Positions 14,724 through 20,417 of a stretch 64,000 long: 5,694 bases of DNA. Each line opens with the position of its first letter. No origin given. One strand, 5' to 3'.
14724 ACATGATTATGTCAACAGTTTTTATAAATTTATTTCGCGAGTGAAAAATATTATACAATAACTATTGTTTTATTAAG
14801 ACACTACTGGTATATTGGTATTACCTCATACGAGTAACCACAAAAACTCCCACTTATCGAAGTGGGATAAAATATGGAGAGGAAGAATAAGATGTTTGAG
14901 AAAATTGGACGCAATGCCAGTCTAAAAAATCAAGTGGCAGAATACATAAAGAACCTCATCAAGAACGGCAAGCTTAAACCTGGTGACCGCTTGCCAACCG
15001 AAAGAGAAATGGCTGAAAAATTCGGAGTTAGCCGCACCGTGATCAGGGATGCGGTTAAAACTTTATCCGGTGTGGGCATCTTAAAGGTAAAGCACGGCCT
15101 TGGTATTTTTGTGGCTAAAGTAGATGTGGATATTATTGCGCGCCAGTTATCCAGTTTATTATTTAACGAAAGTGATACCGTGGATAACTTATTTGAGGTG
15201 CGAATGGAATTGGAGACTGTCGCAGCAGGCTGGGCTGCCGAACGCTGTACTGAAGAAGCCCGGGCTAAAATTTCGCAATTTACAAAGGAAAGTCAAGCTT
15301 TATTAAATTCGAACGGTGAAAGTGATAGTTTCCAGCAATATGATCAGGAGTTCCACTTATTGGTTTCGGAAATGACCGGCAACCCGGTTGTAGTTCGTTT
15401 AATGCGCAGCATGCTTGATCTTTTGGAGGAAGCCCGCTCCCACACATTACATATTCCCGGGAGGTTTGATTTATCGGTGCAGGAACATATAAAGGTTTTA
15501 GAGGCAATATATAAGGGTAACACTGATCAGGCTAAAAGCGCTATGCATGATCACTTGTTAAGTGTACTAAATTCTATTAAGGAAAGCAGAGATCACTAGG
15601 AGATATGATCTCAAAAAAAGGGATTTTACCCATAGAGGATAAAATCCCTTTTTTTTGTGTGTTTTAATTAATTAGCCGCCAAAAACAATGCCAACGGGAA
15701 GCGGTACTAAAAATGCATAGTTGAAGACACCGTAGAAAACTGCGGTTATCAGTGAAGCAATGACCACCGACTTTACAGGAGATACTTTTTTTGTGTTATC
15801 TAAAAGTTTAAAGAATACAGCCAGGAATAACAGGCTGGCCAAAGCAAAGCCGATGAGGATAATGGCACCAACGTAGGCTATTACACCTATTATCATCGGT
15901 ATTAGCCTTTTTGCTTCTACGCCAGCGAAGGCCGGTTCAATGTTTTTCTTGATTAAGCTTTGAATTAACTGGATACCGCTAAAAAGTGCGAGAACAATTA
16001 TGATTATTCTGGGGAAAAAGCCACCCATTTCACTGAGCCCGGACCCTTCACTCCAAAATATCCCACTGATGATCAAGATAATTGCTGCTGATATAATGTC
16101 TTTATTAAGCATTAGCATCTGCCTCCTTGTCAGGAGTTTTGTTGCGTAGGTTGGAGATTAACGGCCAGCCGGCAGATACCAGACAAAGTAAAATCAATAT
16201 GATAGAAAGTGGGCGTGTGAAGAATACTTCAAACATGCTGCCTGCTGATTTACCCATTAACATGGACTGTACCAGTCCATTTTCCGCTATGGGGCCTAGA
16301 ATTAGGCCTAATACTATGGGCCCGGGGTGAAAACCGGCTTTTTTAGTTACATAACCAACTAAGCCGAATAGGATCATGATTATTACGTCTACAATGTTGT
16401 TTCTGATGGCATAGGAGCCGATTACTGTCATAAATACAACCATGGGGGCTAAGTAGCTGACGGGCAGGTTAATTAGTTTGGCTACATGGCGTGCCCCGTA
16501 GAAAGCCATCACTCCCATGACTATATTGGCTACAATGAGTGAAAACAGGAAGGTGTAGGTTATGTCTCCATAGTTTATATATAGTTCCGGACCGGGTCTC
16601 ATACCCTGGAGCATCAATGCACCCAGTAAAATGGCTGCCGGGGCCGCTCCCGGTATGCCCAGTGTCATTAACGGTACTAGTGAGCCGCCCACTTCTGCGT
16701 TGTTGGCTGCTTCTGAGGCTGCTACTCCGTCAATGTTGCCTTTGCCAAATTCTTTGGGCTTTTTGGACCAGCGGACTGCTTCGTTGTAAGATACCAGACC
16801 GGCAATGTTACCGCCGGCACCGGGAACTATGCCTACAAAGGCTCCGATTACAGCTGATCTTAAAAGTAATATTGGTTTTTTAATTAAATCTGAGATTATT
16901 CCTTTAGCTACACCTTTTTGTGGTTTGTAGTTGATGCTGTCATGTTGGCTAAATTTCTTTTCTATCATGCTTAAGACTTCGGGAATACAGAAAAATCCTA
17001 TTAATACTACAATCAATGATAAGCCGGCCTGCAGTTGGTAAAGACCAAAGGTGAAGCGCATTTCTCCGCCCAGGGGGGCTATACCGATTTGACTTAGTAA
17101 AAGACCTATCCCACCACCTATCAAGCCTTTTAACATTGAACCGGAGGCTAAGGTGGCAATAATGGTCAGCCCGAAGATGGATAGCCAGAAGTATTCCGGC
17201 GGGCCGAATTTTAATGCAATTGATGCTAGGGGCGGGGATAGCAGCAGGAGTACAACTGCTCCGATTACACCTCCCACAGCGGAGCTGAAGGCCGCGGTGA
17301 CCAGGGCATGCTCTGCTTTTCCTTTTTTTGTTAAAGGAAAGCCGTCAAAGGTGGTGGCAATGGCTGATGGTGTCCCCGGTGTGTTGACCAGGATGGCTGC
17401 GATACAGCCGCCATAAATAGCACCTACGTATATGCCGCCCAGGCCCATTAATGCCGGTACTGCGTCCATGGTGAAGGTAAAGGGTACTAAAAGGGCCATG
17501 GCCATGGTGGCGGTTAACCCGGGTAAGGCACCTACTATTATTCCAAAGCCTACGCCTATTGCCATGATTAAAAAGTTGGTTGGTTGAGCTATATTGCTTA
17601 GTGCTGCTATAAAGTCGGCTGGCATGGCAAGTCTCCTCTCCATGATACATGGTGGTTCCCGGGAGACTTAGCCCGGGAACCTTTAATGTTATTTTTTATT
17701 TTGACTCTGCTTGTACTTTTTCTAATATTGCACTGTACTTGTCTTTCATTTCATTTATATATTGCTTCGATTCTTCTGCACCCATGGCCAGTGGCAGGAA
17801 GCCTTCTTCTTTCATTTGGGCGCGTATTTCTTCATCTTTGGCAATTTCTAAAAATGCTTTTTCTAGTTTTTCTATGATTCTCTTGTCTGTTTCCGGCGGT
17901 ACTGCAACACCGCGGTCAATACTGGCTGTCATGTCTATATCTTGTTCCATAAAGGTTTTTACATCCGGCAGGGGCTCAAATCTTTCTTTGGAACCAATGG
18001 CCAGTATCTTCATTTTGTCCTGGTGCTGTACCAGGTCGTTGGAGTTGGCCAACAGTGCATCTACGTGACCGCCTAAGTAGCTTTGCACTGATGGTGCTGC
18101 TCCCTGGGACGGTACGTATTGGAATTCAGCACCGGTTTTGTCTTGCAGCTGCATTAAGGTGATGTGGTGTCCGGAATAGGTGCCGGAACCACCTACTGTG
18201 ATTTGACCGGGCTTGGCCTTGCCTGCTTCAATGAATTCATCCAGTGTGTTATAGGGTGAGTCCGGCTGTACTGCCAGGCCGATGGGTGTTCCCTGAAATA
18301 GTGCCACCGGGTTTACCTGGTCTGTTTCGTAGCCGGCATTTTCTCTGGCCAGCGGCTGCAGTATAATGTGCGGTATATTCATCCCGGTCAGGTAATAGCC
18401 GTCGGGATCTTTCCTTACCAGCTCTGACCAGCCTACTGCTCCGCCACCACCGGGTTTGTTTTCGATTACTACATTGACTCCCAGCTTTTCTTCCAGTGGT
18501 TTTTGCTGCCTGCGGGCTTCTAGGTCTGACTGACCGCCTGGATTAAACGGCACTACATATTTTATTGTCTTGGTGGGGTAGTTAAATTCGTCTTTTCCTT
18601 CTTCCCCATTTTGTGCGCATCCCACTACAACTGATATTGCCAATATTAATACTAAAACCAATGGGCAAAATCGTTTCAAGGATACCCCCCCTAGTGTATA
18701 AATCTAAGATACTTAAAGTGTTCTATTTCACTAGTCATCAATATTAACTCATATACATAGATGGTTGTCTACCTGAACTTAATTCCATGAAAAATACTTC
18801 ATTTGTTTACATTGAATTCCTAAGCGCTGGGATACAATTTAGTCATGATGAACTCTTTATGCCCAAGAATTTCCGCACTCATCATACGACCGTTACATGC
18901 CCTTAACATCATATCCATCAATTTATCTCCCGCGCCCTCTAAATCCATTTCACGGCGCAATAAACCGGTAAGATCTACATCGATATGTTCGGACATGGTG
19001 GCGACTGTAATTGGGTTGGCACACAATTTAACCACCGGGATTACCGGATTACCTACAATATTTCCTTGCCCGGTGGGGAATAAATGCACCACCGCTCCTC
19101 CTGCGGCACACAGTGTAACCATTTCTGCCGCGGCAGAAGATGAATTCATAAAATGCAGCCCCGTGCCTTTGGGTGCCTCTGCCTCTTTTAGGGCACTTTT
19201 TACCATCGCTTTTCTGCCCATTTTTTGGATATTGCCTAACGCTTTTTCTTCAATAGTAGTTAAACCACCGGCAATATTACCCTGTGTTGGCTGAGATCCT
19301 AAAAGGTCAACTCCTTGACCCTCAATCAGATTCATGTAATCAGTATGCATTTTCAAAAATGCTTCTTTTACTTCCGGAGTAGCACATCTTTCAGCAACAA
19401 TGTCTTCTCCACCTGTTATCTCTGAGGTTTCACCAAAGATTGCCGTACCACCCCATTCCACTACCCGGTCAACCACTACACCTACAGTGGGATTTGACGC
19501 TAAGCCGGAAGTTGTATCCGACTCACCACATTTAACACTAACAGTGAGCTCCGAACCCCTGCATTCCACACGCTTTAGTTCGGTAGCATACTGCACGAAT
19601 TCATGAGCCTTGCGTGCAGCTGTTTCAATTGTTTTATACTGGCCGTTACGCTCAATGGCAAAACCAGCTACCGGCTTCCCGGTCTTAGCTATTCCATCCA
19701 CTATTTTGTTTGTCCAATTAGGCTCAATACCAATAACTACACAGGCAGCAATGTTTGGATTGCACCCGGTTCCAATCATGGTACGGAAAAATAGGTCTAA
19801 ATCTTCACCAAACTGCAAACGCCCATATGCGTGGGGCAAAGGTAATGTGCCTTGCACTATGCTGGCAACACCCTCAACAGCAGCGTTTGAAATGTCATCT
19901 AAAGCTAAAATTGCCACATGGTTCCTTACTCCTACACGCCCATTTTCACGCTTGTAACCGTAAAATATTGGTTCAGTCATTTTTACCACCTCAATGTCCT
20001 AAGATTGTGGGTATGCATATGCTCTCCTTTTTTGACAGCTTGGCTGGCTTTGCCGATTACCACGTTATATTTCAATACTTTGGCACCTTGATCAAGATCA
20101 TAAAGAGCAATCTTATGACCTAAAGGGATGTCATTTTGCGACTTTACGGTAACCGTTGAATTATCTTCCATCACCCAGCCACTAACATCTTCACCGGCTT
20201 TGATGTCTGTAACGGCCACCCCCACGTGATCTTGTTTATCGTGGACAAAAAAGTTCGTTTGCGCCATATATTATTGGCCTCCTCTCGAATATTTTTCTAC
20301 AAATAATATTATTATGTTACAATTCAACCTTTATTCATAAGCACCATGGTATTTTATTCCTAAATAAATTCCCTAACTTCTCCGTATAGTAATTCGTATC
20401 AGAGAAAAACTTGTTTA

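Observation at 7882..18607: ~2.9 kb apparently base-identical block embedded in two otherwise diverged paralogous clusters (recent gene conversion?)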

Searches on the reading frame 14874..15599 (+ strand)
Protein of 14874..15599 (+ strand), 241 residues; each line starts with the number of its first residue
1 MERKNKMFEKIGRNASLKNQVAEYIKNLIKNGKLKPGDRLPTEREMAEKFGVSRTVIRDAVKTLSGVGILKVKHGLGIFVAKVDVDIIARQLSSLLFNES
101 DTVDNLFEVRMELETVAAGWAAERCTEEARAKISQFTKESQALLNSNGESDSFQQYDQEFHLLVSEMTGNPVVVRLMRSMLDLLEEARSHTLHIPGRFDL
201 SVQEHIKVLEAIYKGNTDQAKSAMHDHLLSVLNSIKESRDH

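Call 7: search_protein_families(library=pfam, proteins=[window:14874-15599:+])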
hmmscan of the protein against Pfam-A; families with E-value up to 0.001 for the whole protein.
window:14874-15599:+ (241 aa): 5 families
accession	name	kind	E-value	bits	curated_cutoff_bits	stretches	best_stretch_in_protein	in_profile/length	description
PF07729.17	FCD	-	4.5e-26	92.2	24.3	1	106-228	2-123/125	FCD domain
PF00392.27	GntR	-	1.9e-20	72.7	27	1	18-80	2-64/64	Bacterial regulatory proteins, gntR family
PF08279.18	HTH_11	-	0.00019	21.7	25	1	44-69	19-45/55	HTH domain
PF07840.17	FadR_C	-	0.00065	20.1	23.6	0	100-227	24-144/164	FadR C-terminal domain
PF14502.12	HTH_41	-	0.00081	19.2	25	0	35-71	1-37/48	Helix-turn-helix domain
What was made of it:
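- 14874..15599 (+): GntR/FCD regulator, divergent from cluster 1 and lying between the two clusters. Pfam GntR plus FCD (call 7).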

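Call 15: search_protein_families(library=ncbifam, proteins=[window:14874-15599:+])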
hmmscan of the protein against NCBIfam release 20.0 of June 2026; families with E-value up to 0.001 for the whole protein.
window:14874-15599:+ (241 aa): 30 families (the best 25 are shown)
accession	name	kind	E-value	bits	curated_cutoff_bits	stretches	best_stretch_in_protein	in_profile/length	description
NF003011.0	PRK03837.1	subfamily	4.3e-43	147.7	260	1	6-233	4-231/241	transcriptional regulator NanR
NF007741.0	PRK10421.1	equivalog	3.5e-42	144.6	311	1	16-238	7-236/262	transcriptional regulator LldR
NF007001.0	PRK09464.1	equivalog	5.5e-32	111.4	330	1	13-229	7-226/254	pyruvate dehydrogenase complex transcriptional repressor PdhR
NF007442.0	PRK09990.1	equivalog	6.2e-30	104.5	301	1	15-237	9-237/256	transcriptional regulator GlcC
TIGR03338.1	phnR_burk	equivalog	3.7e-24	85.5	271.5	1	13-229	8-207/212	phosphonate utilization associated transcriptional regulator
NF007588.0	PRK10225.1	equivalog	7.3e-24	84.4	442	1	19-233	12-229/257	Uxu operon transcriptional regulator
NF008571.0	PRK11523.1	equivalog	1.8e-18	66.9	396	1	16-228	8-218/258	transcriptional regulator ExuR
NF003444.0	PRK04984.1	equivalog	1.3e-16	60.9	189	1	22-226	13-214/239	fatty acid metabolism transcriptional regulator FadR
TIGR02812.1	fadR_gamma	equivalog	2.2e-16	60.2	249.2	1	22-227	12-214/235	fatty acid metabolism transcriptional regulator FadR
TIGR02325.1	C_P_lyase_phnF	equivalog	2.3e-16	60.1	156.8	1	17-86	9-78/238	phosphonate metabolism transcriptional regulator PhnF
NF052282.1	PLP_TF_PdxR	equivalog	4.5e-14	52.4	320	1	17-91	2-76/448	MocR-like pyridoxine biosynthesis transcription factor PdxR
NF007292.0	PRK09764.1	equivalog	3.3e-13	49.4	281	1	17-96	6-85/240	GntR family transcriptional regulator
TIGR02018.2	his_ut_repres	equivalog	3.7e-13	49.4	220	1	19-83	2-66/226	histidine utilization transcriptional repressor HutC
NF052441.1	TransRegRv0792c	equivalog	7.7e-13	48.3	400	1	17-82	17-82/260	Rv0792c family HTH-type transcriptional regulator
NF052290.2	MocR_like_YczR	exception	2e-12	46.6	487.4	1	16-89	19-92/458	MocR-like transcription factor YczR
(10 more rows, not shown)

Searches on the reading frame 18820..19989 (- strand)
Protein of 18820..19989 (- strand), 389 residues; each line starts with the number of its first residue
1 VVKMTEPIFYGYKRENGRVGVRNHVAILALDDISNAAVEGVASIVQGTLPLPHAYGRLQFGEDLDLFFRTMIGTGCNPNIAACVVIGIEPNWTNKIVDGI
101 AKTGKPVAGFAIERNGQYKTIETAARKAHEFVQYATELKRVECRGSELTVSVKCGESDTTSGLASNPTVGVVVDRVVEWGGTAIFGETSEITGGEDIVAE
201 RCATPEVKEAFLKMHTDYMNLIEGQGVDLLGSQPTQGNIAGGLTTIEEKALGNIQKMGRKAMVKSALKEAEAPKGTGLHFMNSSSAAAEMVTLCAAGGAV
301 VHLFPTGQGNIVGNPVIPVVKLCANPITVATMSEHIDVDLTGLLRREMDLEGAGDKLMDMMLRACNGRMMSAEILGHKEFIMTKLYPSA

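Call 7: search_protein_families(library=pfam, proteins=[window:18820-19989:-])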
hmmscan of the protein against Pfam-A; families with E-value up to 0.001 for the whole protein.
window:18820-19989:- (389 aa): 2 families
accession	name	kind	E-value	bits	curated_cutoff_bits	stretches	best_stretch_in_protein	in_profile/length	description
PF20629.2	GD_AH_C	-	1.2e-83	280.6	26.8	1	146-386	2-240/242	D-galactarate/Altronate dehydratase, C-terminal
PF04295.18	GD_AH_second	-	7.7e-32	110.6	27.3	1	11-135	1-135/136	D-galactarate dehydratase/Altronate hydrolase, second domain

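Call 13: find_encoding_contigs(protein=window:18820-19989:-, flank=10000, max_places=6)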
Protein window:18820-19989:- (389 aa): no gene with exactly this product is on record in the collection.

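Call 15: search_protein_families(library=ncbifam, proteins=[window:18820-19989:-])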
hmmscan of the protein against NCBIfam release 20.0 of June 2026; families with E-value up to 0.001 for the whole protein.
window:18820-19989:- (389 aa): 1 family
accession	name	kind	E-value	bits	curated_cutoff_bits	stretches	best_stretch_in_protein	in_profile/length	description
TIGR03248.1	galactar-dH20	equivalog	8.1e-37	126.8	730.85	1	9-369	107-485/507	galactarate dehydratase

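Call 16: find_homologous_proteins(query=window:18820-19989:-, max_evalue=1e-50)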
Query window:18820-19989:- (389 aa): 8000 proteins with E <= 1e-50 among 8000 candidates; the best 120 are listed.
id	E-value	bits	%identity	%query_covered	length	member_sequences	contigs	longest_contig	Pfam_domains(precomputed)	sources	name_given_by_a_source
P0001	1.1e-253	859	99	99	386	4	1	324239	PF20629.3,PF04295.19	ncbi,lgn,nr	ncbi:MAG: D-galactarate dehydratase [Firmicutes bacterium]|nr:D-galactarate dehydratase [Bacillota b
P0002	2.6e-225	766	89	98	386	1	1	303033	PF20629.3,PF04295.19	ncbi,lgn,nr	ncbi:MAG: D-galactarate dehydratase [Firmicutes bacterium]|nr:D-galactarate dehydratase [Bacillota b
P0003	1.1e-212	724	83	99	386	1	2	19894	PF20629.3,PF04295.19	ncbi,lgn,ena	-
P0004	2.8e-192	657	-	-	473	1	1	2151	PF20629.3,PF04295.19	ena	-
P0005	7.2e-187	639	72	99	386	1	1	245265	PF20629.3,PF04295.19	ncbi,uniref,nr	ncbi:UxaA family hydrolase [Desulforamulus aquiferis]|uniref:UxaA family hydrolase n=1 Tax=Desulfora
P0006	2.6e-186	637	74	98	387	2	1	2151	PF20629.3,PF04295.19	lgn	-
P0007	2.8e-185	634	74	99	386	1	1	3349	PF20629.3,PF04295.19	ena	-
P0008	2.2e-182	624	72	99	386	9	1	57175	PF20629.3,PF04295.19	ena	-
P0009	2.1e-181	621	72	99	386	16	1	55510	PF20629.3,PF04295.19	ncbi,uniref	ncbi:UxaA family hydrolase [Desulfotomaculum sp. 1211_IL3151]|uniref:UxaA family hydrolase n=1 Tax=D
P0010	1.4e-180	618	70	99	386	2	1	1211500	PF20629.3,PF04295.19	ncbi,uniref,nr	ncbi:galactarate dehydratase [Moorella sp. E308F]|uniref:UxaA family hydrolase n=1 Tax=Moorella sp. 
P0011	2.2e-180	618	71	99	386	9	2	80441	PF20629.3,PF04295.19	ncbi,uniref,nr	ncbi:D-galactarate dehydratase/Altronate hydrolase,C-terminal [Moorella glycerini]|uniref:(2R)-sulfo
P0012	3.5e-180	617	70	99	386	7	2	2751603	PF20629.3,PF04295.19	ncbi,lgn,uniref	ncbi:UxaA family hydrolase [Neomoorella thermoacetica]|uniref:UxaA family hydrolase n=1 Tax=Neomoore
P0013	2.1e-179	615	71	99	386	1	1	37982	PF20629.3,PF04295.19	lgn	-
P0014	3.4e-179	614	71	99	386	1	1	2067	PF20629.3,PF04295.19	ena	-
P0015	5.4e-178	610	69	99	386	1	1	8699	PF20629.3,PF04295.19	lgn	-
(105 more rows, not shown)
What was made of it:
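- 18820..20267 (-): Cluster 2 paralogous two-subunit UxaA-family enzyme: small subunit 19983-20267 and large subunit 18820-19980 (386 aa). Homologs at 67-69% identity are named (2R)-sulfolactate sulfo-lyase subunit beta by some sources (call 16).
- On SuyAB (2R)-sulfolactate sulfo-lyase pathway: Homologs at 67-69% identity carry the name SuyB in JGI and UniRef (call 16).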

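Call 17: find_encoding_contigs(protein=P0001, flank=10000, max_places=4)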
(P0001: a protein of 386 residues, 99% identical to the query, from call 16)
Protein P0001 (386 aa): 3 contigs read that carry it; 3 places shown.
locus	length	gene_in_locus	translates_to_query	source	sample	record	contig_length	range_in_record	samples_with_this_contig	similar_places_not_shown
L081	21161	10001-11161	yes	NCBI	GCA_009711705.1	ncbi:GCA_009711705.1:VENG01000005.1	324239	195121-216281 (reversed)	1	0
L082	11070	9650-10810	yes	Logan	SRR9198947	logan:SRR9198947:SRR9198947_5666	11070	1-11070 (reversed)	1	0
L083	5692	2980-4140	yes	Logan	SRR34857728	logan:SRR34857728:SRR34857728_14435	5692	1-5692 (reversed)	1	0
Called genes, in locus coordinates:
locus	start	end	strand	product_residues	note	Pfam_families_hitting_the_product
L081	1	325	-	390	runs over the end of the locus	PF00155:Aminotran_1_2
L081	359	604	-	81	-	PF00550:PP-binding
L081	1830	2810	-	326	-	PF01040:UbiA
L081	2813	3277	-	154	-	PF01381:HTH_3 (weak), PF12844:HTH_19 (weak)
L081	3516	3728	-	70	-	PF09851:SHOCT (weak)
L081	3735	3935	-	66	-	PF09388:SpoOE-like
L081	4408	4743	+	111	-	-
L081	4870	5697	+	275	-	PF01790:LGT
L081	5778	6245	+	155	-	-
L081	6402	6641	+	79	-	-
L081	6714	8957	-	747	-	PF01564:Spermine_synth (weak)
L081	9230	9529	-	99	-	-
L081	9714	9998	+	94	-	PF08666:SAF (weak)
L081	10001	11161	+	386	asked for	PF04295:GD_AH_second, PF20629:GD_AH_C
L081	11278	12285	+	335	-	PF03401:TctC, PF12974:Phosphonate-bd (weak)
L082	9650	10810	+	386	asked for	PF04295:GD_AH_second, PF20629:GD_AH_C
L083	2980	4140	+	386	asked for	PF04295:GD_AH_second, PF20629:GD_AH_C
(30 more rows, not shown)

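Call 18: find_encoding_contigs(protein=P0002, flank=10000, max_places=4)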
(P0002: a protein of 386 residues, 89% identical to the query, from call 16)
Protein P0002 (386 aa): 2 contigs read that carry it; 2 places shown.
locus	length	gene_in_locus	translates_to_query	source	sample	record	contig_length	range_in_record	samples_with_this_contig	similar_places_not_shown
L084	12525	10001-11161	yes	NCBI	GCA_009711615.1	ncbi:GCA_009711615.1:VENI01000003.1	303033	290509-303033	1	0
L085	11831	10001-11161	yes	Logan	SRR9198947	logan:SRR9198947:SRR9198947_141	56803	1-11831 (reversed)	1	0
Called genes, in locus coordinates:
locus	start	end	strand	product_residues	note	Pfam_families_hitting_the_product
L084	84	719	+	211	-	PF13487:HD_5, PF01966:HD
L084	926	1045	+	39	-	PF09388:SpoOE-like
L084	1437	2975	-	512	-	PF13541:ChlI, PF00493:MCM (faint), PF00158:Sigma54_activat (faint), PF01078:Mg_chelatase, PF07728:AAA_5, PF13335:Mg_chelatase_C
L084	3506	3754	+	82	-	-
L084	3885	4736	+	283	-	PF08239:SH3_3, PF00188:CAP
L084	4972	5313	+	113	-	-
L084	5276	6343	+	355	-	PF02277:DBI_PRT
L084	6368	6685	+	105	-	PF12650:DUF3784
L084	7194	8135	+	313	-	PF00389:2-Hacid_dh, PF02826:2-Hacid_dh_C, PF03446:NAD_binding_2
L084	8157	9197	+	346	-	PF02615:Ldh_2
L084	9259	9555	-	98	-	-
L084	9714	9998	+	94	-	PF08666:SAF (weak)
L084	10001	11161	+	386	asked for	PF04295:GD_AH_second, PF20629:GD_AH_C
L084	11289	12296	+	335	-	PF03401:TctC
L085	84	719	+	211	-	PF13487:HD_5, PF01966:HD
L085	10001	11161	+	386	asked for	PF04295:GD_AH_second, PF20629:GD_AH_C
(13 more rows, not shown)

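Call 19: find_encoding_contigs(protein=P0003, flank=10000, max_places=4)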
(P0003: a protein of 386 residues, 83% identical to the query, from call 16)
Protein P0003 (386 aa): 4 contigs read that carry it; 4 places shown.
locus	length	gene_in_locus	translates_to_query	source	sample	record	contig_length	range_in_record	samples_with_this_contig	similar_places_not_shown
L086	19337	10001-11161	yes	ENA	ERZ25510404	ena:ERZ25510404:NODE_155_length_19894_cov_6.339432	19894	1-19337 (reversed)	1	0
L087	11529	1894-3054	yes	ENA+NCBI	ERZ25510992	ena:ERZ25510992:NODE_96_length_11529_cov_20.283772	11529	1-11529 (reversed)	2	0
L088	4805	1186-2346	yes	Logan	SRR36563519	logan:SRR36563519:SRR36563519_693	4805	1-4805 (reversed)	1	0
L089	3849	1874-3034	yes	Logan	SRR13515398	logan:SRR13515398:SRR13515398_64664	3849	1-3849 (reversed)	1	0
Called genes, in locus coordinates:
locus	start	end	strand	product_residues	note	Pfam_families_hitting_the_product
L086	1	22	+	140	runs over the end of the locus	PF02310:B12-binding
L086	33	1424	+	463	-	PF13941:MutL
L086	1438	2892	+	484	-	PF06368:Met_asp_mut_E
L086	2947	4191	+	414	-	PF05034:MAAL_N, PF07476:MAAL_C, PF13378:MR_MLE_C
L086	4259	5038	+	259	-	PF00753:Lactamase_B, PF12706:Lactamase_B_2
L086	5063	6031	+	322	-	-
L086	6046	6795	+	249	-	PF01138:RNase_PH, PF03725:RNase_PH_C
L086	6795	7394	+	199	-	PF01725:Ham1p_like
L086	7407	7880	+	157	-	PF00149:Metallophos, PF12850:Metallophos_2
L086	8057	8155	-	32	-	-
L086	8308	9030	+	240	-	PF03460:NIR_SIR_ferr, PF01077:NIR_SIR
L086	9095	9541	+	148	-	-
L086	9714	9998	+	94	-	PF08666:SAF (weak)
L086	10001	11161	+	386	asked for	PF04295:GD_AH_second, PF20629:GD_AH_C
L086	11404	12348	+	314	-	PF00389:2-Hacid_dh, PF02826:2-Hacid_dh_C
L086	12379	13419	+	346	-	PF02615:Ldh_2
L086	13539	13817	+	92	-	PF08666:SAF (faint)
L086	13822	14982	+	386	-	PF04295:GD_AH_second, PF20629:GD_AH_C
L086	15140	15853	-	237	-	PF00392:GntR, PF07729:FCD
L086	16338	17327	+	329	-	PF03401:TctC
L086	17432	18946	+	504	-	PF01970:TctA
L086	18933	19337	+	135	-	?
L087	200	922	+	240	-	PF03460:NIR_SIR_ferr, PF01077:NIR_SIR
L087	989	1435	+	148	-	-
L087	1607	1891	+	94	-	PF08666:SAF (weak)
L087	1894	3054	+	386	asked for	PF04295:GD_AH_second, PF20629:GD_AH_C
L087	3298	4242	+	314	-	PF00389:2-Hacid_dh, PF02826:2-Hacid_dh_C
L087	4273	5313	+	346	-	PF02615:Ldh_2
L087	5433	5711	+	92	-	PF08666:SAF (faint)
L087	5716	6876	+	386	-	PF04295:GD_AH_second, PF20629:GD_AH_C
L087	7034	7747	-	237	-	PF00392:GntR, PF07729:FCD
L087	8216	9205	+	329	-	PF03401:TctC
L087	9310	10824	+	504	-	PF01970:TctA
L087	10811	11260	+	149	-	PF07331:TctB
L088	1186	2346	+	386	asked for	PF04295:GD_AH_second, PF20629:GD_AH_C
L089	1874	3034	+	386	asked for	PF04295:GD_AH_second, PF20629:GD_AH_C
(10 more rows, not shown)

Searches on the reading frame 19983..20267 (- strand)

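Call 7: search_protein_families(library=pfam, proteins=[window:19983-20267:-])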
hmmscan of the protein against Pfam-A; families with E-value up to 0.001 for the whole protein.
window:19983-20267:- (94 aa): 2 families
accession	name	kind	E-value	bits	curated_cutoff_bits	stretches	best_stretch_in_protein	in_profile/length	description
PF08666.17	SAF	-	2.3e-07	31.7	21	1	15-90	3-63/63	SAF domain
PF09956.15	Phage_cement_2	-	0.00045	21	24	1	14-81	28-95/103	Phage cement protein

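Call 15: search_protein_families(library=ncbifam, proteins=[window:19983-20267:-])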
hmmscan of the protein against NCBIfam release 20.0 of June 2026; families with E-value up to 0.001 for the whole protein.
window:19983-20267:- (94 aa): 1 family
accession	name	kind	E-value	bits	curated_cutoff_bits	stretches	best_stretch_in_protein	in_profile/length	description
TIGR03248.1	galactar-dH20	equivalog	1.2e-09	37.2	730.85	1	12-89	8-78/507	galactarate dehydratase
